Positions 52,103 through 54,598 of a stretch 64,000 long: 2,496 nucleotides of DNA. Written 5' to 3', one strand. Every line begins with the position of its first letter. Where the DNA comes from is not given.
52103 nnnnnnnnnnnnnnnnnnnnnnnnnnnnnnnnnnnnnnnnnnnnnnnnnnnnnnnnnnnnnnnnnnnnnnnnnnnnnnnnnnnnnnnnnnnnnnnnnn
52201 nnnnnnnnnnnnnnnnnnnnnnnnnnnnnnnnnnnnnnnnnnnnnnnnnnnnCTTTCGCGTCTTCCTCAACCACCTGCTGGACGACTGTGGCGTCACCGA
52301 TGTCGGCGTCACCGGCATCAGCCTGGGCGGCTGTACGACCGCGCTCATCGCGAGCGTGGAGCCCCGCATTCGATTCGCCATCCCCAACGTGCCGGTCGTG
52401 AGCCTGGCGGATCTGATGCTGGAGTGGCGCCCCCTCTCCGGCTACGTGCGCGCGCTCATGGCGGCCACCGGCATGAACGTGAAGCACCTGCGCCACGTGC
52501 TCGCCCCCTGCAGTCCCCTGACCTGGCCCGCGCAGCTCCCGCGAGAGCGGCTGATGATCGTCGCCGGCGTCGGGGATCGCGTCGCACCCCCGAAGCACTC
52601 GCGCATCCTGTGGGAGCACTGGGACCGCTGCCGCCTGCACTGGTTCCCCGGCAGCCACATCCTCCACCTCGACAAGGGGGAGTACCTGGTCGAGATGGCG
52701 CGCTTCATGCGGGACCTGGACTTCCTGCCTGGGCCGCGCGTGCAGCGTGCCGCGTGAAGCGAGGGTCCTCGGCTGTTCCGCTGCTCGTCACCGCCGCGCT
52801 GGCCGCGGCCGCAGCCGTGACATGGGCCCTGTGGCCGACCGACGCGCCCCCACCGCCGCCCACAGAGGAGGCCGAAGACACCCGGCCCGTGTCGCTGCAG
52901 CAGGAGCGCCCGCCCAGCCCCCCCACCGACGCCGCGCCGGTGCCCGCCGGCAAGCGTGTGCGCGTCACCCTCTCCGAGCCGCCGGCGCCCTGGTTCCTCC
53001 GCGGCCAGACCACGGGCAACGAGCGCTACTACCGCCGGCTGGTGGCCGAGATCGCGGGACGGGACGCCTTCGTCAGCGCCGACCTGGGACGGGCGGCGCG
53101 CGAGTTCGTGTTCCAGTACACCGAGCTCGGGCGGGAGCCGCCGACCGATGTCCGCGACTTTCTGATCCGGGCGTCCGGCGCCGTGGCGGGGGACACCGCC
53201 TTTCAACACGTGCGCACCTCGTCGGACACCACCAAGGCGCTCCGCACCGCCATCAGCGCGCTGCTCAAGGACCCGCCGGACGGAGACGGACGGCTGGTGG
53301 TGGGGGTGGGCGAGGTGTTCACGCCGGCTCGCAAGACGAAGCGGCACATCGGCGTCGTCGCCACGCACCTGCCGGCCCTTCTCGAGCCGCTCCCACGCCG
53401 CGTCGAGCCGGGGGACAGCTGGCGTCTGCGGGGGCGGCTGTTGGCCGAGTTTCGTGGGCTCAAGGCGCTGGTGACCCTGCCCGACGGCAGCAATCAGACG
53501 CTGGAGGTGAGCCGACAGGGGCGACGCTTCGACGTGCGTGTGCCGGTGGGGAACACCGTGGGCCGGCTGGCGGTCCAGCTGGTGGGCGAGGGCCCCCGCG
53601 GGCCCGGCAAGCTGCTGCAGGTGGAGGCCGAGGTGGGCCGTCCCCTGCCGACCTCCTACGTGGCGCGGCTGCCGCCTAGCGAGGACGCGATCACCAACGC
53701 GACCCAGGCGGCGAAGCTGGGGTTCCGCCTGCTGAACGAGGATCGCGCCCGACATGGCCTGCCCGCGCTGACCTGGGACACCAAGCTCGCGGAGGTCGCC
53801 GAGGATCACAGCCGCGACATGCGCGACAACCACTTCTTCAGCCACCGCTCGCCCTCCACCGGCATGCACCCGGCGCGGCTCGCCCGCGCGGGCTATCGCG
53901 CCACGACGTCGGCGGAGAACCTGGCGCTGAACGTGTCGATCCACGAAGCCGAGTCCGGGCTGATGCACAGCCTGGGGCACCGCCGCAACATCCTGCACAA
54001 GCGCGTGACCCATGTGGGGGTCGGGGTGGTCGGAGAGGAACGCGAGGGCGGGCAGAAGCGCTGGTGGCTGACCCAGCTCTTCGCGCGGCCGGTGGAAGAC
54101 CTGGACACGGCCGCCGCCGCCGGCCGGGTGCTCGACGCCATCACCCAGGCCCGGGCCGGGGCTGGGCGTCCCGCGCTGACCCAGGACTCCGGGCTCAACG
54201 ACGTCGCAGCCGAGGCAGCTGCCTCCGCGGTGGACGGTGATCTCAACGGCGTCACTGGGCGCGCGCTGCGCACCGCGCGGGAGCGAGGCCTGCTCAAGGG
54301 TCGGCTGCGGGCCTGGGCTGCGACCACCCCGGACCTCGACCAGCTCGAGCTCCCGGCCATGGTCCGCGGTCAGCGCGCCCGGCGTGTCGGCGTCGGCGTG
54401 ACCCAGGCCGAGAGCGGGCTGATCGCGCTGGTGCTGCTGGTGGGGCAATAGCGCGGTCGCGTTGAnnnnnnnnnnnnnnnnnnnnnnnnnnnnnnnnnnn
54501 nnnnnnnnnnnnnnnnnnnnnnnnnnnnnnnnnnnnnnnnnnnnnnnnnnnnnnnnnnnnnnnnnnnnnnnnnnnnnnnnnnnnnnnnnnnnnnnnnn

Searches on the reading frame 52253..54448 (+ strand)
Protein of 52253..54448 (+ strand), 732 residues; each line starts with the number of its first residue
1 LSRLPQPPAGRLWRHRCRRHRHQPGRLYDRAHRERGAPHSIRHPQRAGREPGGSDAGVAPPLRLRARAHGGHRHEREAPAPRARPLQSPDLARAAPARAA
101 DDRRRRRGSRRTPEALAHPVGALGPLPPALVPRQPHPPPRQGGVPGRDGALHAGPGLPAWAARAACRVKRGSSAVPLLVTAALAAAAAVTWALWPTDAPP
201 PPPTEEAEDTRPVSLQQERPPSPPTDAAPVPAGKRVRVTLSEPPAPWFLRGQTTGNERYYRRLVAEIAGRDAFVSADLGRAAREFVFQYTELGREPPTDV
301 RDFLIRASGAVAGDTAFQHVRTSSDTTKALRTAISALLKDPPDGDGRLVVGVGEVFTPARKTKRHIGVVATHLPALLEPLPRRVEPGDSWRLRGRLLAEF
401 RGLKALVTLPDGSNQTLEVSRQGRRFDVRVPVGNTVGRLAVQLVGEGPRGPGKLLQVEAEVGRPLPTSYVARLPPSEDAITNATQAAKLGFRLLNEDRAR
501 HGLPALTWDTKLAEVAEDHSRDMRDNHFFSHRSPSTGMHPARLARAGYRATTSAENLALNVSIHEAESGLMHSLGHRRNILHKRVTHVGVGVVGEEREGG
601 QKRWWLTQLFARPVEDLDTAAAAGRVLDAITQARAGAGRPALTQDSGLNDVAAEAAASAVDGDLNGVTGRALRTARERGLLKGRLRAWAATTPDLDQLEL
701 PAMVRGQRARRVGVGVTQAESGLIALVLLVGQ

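Call 51: search_protein_families(library=pfam, proteins=[window:52253-54448:+], max_evalue=0.0001)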
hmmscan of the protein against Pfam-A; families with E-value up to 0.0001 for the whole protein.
window:52253-54448:+ (732 aa): 1 family
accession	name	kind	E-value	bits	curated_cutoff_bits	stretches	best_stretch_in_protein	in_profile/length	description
PF00188.32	CAP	-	4.1e-23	82.9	21.1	1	492-608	2-115/117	Cysteine-rich secretory protein family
